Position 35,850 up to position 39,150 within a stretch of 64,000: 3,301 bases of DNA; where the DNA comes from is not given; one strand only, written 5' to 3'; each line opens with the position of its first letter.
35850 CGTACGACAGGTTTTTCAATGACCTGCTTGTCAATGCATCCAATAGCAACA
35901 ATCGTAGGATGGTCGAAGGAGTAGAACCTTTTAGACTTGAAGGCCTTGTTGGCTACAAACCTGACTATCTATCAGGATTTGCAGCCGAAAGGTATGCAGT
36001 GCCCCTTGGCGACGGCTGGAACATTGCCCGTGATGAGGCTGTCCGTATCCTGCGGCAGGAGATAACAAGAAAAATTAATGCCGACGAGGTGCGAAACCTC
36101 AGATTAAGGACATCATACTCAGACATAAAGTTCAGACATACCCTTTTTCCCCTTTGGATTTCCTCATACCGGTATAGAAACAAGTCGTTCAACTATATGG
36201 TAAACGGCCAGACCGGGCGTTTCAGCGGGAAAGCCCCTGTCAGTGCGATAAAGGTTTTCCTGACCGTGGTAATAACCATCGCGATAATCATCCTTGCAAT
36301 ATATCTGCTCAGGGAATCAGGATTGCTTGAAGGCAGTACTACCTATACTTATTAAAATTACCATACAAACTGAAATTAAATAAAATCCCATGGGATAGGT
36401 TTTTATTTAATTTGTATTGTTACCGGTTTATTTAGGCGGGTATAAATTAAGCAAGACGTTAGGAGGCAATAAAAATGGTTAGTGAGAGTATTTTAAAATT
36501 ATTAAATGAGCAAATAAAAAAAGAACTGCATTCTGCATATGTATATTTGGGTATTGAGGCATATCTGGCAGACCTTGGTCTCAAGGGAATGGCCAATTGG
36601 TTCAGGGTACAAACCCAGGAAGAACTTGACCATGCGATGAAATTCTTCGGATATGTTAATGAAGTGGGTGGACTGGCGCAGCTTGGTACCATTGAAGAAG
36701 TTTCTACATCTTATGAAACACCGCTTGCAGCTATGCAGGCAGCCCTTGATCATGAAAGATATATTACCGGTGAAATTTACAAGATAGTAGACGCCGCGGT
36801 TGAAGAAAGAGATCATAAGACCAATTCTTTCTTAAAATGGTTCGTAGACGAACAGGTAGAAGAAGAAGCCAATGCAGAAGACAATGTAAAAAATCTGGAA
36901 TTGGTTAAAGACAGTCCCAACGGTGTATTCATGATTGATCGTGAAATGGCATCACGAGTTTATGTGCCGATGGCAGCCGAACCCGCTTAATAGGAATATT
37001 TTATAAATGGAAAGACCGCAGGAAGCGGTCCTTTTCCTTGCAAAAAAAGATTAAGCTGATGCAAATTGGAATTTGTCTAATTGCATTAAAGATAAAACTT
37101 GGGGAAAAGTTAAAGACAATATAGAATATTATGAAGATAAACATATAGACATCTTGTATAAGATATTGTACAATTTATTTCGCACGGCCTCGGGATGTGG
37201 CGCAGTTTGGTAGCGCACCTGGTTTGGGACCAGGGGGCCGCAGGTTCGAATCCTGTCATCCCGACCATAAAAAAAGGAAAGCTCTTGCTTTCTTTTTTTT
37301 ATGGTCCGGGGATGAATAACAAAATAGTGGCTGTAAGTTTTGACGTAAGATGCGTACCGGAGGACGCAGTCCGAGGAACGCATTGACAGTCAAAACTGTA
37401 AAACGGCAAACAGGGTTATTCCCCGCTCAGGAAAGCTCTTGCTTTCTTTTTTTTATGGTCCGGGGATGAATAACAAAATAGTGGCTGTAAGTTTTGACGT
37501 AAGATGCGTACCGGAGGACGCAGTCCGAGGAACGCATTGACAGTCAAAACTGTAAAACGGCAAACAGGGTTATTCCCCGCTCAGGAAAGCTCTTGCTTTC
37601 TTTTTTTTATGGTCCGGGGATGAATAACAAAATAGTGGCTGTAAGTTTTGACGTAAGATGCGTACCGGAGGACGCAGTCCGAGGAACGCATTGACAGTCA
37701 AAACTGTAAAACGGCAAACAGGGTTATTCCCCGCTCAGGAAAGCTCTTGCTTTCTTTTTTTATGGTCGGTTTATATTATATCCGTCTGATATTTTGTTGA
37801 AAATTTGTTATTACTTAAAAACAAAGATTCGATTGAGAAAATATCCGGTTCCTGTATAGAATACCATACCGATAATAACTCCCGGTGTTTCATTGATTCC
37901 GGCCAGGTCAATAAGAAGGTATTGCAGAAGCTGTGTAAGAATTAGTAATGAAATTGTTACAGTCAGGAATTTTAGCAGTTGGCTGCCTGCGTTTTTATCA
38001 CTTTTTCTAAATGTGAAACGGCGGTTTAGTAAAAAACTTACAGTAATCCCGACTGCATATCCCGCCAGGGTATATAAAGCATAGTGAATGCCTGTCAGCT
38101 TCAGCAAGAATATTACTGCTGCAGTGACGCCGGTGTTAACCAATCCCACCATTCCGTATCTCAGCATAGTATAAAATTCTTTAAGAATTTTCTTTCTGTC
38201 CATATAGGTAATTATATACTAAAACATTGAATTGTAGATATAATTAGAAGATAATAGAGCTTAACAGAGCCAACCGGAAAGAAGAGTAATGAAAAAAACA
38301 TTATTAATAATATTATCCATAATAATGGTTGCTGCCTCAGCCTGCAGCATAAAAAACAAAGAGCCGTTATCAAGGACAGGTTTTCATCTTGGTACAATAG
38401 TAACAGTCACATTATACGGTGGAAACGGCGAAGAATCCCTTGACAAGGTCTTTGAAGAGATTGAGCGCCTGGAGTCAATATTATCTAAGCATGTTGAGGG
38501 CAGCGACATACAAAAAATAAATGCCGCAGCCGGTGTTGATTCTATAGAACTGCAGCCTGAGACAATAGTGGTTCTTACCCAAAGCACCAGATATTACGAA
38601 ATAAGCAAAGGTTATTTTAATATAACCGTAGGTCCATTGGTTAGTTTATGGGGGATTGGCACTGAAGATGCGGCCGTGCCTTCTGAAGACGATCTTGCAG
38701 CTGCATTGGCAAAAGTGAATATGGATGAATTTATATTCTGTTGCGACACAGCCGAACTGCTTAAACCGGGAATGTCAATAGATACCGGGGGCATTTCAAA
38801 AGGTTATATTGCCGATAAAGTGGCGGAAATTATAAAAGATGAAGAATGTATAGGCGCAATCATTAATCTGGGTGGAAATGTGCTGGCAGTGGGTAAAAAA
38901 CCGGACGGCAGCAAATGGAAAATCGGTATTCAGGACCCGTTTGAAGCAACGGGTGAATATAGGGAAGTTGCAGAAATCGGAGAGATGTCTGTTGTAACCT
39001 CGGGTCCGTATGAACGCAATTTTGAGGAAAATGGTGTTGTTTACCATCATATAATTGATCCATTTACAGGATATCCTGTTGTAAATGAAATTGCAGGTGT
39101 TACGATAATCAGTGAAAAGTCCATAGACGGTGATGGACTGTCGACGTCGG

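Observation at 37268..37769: Perfect 154-bp tandem array (terminator hairpin plus 116-nt imperfect palindrome) downstream of tRNA-Pro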

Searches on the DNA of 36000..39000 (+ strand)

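Call 5: search_rna_families(source=window, start=36000, end=39000, threshold=evalue, max_evalue=10, show_alignments=3)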
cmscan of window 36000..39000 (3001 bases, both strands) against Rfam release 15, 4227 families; matches with E-value up to 10: 12.
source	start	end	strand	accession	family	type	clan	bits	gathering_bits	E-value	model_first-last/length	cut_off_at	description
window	37191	37264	+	RF00005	tRNA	Gene; tRNA;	CL00001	69.3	29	2.3e-14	1-71/71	no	tRNA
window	37259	37311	+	RF00639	mir-515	Gene; miRNA;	CL00096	22.3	68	0.37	1-87/87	no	mir-515 microRNA precursor family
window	37256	37315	+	RF03889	mir-4776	Gene; miRNA;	-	20.9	97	1.1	1-80/80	no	mir-4776 microRNA precursor family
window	37215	37297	+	RF01394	isrK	Gene; sRNA;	-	19.1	50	0.44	1-77/77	no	isrK Hfq binding RNA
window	37259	37311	-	RF00639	mir-515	Gene; miRNA;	CL00096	19.1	68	2.9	1-87/87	no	mir-515 microRNA precursor family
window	37254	37318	+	RF03329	mir-4743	Gene; miRNA;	-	18.7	72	2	1-101/101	no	mir-4743 microRNA precursor family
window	37792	37838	+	RF03199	MIR5271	Gene; miRNA;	-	18.3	90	8.1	1-78/78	no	MIR5271 microRNA precursor family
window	37240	37316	+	RF04321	tmRNA_permuted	Gene;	-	16.8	47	1.5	36-95/213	no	permuted transfer-messenger RNA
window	37211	37301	-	RF02158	NPPA-AS1_3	Gene; lncRNA;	-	15.2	55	3.1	1-108/108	no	NPPA antisense RNA 1 conserved region 3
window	37275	37344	+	RF02126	GHRLOS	Gene; lncRNA;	-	14.7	48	2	1-70/70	no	Ghrelin opposite strand RNA conserved region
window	37429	37498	+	RF02126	GHRLOS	Gene; lncRNA;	-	14.7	48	2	1-70/70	no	Ghrelin opposite strand RNA conserved region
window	37583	37652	+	RF02126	GHRLOS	Gene; lncRNA;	-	14.7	48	2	1-70/70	no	Ghrelin opposite strand RNA conserved region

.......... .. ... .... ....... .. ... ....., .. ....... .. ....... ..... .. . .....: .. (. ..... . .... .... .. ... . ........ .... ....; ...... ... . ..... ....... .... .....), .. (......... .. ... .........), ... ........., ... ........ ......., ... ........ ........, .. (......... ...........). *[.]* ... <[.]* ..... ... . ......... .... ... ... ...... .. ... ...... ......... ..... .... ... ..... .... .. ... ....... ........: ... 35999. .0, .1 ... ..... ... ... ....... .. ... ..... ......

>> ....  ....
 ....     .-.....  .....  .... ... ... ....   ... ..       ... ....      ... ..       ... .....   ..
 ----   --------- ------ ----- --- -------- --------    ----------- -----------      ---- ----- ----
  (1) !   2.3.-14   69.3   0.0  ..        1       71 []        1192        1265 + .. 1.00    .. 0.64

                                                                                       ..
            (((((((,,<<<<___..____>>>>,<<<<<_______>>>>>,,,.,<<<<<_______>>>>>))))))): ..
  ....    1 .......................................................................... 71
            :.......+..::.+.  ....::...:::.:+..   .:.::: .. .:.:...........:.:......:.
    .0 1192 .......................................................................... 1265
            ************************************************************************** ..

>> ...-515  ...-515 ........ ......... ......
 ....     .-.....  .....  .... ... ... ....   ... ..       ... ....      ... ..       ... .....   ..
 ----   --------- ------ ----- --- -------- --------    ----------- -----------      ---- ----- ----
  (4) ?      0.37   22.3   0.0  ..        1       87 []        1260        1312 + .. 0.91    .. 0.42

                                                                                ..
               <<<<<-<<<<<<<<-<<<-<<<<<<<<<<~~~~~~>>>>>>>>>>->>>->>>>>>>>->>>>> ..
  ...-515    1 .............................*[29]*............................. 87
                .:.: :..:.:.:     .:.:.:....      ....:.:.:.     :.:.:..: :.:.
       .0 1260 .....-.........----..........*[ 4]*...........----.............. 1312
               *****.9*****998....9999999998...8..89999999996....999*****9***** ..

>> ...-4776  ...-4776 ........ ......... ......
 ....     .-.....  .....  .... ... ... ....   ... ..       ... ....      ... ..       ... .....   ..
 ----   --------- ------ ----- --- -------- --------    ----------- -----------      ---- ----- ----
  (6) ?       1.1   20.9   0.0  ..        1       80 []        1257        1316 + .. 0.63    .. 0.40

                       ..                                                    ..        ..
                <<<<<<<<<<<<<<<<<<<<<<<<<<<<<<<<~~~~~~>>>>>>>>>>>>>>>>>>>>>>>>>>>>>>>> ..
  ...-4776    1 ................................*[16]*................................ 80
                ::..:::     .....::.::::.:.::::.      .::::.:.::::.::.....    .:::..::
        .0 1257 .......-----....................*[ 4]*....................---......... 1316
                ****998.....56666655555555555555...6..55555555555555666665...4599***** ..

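Call 15: search_dna_similar(query=window:37276-37429:+, collection=plasmids, mode=distant, max_evalue=0.01)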
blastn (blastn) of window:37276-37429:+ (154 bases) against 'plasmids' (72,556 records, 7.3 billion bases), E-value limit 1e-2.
No match.

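Call 16: search_dna_similar(query=window:37276-37429:+, collection=phages, mode=distant, max_evalue=0.01)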
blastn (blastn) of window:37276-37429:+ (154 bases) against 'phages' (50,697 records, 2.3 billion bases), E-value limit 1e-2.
No match.

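Call 61: build_rna_model(alignment_id=A2, structure=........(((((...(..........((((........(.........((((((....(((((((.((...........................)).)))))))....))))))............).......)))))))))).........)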
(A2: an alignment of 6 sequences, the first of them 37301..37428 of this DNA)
Model R1 built from alignment A2 (6 sequences, 155 columns); structure: as given.
model positions 122; base pairs 26; branch points 0; effective number of sequences 2.19; information 0.59 bits per position. Calibrated on 0.2 Mb of random sequence (short: E-values are rough).
structure used (alignment columns):
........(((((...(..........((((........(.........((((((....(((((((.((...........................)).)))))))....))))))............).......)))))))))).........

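Call 62: search_with_rna_model(model_id=R1, sources=[window, L001, L002, L005, L006, L007, L008, L009, L010, L086, L087, L088, L089, L090, L091, L092, L093, L094, L095, L096, L097, L098, L099, L100, L101, L102, L028, L055, L060, L067, L071, L075, L079, L081, L014], max_evalue=1, make_alignment=true)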
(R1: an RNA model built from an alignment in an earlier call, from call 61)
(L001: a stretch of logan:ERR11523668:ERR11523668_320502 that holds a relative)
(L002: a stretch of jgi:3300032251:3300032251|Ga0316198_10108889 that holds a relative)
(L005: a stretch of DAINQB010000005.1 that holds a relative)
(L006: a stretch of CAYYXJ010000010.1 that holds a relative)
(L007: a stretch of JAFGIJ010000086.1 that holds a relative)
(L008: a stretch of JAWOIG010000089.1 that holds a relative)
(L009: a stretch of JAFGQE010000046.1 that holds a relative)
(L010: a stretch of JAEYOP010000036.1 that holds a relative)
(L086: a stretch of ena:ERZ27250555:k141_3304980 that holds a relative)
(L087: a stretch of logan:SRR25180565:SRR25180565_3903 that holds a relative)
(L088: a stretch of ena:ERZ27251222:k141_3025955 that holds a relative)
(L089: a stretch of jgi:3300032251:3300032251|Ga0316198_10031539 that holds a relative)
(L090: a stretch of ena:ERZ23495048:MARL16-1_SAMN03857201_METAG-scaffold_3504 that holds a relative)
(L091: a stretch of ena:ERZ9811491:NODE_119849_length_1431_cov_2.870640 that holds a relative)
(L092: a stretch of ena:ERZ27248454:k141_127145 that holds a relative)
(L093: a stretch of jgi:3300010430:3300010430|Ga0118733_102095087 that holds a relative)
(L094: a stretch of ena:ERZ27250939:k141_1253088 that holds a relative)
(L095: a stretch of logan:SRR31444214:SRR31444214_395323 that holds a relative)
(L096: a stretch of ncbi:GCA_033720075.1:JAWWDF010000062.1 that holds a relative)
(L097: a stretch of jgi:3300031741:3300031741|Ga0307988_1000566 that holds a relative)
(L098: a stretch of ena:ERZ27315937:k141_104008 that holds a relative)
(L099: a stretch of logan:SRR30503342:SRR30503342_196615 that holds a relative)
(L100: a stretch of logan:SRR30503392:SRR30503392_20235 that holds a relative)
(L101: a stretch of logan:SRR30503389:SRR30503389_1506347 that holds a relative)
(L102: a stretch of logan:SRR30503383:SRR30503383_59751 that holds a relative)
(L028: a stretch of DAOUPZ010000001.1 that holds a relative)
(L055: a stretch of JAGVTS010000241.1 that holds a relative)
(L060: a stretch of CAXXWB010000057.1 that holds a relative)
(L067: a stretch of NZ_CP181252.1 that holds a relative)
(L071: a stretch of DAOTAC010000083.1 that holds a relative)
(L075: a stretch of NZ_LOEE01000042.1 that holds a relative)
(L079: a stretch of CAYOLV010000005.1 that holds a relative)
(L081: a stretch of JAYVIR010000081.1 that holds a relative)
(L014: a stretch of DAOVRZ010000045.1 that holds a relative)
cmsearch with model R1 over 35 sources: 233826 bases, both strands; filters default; matches with E-value up to 1: 16.
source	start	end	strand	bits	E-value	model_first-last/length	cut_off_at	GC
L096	3559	3677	-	119.5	2e-25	1-122/122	no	0.46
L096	3405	3528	-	117.4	6.5e-25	1-122/122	no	0.49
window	37301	37428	+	114.7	2.8e-24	1-122/122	no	0.48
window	37455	37582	+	114.7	2.8e-24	1-122/122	no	0.48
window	37609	37736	+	114.7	2.8e-24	1-122/122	no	0.48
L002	1408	1535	+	114.7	2.8e-24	1-122/122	no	0.48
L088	3121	3242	-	106.1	3e-22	1-122/122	no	0.56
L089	3097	3218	-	106.1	3e-22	1-122/122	no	0.56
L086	4405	4541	-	98.2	2.3e-20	1-122/122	no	0.44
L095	1105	1236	-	81.9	1.6e-16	1-122/122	no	0.45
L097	5566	5797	-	63.6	3.6e-12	1-122/122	no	0.41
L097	5303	5532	-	54.3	5.7e-10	1-122/122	no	0.41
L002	1562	1639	+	53.5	8.8e-10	1-74/122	3'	0.49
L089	2981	3069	-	22.3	0.022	1-122/122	no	0.47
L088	3005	3093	-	20.3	0.063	1-122/122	no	0.48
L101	1049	1177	-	19.8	0.087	2-122/122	5'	0.4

Alignment A4: 16 matches aligned to the model, 270 columns, each read 5' to 3' on its own strand. Consensus structure (alignment columns), stored with it:
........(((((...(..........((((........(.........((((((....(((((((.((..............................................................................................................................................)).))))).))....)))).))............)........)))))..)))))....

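Call 73: search_with_rna_model(model_id=R1, sources=[window, L086, L088, L095, L096, L097], max_evalue=1e-10, make_alignment=true)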
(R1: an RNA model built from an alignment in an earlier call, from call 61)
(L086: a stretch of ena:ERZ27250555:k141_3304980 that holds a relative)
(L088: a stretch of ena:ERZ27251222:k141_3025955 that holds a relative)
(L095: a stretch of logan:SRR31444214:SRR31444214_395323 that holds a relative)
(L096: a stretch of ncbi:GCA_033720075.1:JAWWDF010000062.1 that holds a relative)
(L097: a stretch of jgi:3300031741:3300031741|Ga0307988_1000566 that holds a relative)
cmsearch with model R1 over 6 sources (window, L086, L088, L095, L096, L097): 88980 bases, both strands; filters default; matches with E-value up to 1e-10: 9.
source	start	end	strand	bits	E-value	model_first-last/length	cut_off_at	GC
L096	3559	3677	-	119.5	7.5e-26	1-122/122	no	0.46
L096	3405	3528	-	117.4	2.5e-25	1-122/122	no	0.49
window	37301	37428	+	114.7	1e-24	1-122/122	no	0.48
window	37455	37582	+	114.7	1e-24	1-122/122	no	0.48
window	37609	37736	+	114.7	1e-24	1-122/122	no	0.48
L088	3121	3242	-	106.1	1.1e-22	1-122/122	no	0.56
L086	4405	4541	-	98.2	8.8e-21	1-122/122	no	0.44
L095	1105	1236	-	81.9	6.1e-17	1-122/122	no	0.45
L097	5566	5797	-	63.6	1.4e-12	1-122/122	no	0.41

Alignment A5: 9 matches aligned to the model, 267 columns, each read 5' to 3' on its own strand. Consensus structure (alignment columns), stored with it:
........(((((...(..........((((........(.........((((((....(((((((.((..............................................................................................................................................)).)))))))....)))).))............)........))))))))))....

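Call 84: search_rna_families(sources=[L086, L088, L095, L096, L097, L091, L009], threshold=evalue, max_evalue=1)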
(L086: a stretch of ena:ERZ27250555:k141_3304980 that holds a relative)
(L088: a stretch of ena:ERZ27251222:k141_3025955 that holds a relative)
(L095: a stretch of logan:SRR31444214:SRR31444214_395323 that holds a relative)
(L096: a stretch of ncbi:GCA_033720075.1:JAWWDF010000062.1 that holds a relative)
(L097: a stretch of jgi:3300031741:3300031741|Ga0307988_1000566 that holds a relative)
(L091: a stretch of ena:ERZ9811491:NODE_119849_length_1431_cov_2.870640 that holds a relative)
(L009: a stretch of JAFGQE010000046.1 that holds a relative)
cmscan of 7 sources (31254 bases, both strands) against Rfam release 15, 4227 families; matches with E-value up to 1: 6.
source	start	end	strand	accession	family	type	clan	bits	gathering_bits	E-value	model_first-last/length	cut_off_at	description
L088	3277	3350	-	RF00005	tRNA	Gene; tRNA;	CL00001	70.6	29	1.1e-13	1-71/71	no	tRNA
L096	3713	3786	-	RF00005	tRNA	Gene; tRNA;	CL00001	70.6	29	1e-13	1-71/71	no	tRNA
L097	5976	6049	-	RF00005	tRNA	Gene; tRNA;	CL00001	70.6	29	1.1e-13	1-71/71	no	tRNA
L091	1236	1309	-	RF00005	tRNA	Gene; tRNA;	CL00001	70.6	29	1.1e-13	1-71/71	no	tRNA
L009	4624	4697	+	RF00005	tRNA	Gene; tRNA;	CL00001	69.3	29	2.4e-13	1-71/71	no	tRNA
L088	6594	6642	-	RF01388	isrD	Gene; sRNA;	-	26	37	0.32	1-51/51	no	isrD Hfq binding RNA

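Call 102: search_with_rna_model(model_id=R1, source=window, filters=off, max_evalue=5)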
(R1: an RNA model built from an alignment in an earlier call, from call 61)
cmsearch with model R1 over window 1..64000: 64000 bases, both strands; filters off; matches with E-value up to 5: 7.
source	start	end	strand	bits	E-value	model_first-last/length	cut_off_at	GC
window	37301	37428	+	114.7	7.6e-25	1-122/122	no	0.48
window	37455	37582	+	114.7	7.6e-25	1-122/122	no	0.48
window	37609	37736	+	114.7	7.6e-25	1-122/122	no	0.48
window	185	273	+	13.4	0.76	1-122/122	no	0.43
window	45570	45688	+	13.1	0.88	1-122/122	no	0.41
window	22448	22524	-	10.5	3.8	1-122/122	no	0.42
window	49462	49544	+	10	4.8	1-122/122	no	0.41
